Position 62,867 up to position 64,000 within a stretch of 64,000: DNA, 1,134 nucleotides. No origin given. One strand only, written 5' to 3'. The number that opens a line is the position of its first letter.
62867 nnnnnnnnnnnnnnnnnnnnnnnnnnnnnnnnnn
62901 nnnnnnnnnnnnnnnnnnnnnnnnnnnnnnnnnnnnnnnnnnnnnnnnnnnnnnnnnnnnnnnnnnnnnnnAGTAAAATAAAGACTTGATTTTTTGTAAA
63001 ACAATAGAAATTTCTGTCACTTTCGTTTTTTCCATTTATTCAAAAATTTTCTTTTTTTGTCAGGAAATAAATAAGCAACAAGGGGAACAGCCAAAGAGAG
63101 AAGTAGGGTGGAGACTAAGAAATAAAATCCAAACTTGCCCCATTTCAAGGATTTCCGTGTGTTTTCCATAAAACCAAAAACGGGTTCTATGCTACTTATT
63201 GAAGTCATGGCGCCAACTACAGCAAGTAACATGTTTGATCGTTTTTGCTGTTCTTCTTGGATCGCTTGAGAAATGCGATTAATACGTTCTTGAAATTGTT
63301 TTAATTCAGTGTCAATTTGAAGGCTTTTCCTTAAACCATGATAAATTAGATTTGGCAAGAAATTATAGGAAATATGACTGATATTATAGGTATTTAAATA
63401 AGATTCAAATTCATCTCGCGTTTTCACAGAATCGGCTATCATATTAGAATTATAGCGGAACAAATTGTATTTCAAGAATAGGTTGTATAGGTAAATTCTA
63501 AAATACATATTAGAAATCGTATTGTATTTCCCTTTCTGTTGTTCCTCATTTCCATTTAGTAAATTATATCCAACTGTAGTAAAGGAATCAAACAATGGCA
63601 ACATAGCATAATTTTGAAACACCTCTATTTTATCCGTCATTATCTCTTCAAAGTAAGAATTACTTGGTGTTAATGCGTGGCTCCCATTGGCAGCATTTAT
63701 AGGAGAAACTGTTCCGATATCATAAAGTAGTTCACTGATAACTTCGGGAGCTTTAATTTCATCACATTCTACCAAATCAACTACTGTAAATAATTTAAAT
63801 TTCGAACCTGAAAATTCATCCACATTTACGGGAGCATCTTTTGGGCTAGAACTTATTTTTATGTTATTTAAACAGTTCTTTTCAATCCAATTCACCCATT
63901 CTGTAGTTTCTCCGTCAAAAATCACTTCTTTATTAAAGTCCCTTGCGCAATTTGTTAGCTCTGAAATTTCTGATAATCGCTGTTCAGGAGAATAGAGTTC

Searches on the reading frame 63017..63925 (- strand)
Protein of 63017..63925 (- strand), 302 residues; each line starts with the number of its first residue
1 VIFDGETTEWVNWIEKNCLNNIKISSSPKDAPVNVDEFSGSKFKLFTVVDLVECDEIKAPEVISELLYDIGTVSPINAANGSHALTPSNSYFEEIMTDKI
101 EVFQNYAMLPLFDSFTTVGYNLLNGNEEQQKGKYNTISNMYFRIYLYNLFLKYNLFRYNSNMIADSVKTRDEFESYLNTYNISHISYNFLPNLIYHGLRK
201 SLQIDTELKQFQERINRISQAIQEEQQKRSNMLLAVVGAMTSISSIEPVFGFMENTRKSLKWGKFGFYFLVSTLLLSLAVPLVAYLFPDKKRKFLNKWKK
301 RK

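Call 5: search_protein_families(library=pfam, proteins=[window:63017-63925:-], max_evalue=1)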
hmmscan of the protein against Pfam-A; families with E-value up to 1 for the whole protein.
window:63017-63925:- (302 aa): 0 families

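Call 6: search_protein_families(library=padloc, proteins=[window:63017-63925:-], max_evalue=1)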
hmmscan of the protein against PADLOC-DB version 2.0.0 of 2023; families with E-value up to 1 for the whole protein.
window:63017-63925:- (302 aa): 2 families
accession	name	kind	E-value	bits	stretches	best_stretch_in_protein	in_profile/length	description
PDLC01174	CorA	-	3.1e-07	27.7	1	137-281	283-437/446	CorA-like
PDLC01043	CorA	-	6.3e-05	19.9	1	135-253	279-408/457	CorA-like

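Call 9: search_protein_families(library=ncbifam, proteins=[window:63017-63925:-], max_evalue=1)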
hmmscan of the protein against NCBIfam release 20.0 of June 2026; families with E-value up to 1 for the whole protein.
window:63017-63925:- (302 aa): 3 families
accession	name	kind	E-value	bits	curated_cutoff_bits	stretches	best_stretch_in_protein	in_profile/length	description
TIGR03799.1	NOD_PanD_pyr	equivalog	0.025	13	606.1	1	160-230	409-476/522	pyridoxal-dependent aspartate 1-decarboxylase PanP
NF009858.0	PRK13322.1-3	equivalog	0.05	13.1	379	1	189-252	142-204/243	pantothenate kinase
NF041368.1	Fbpase2_Halo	equivalog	0.084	11.8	500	1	166-234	78-147/333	class II fructose-bisphosphate aldolase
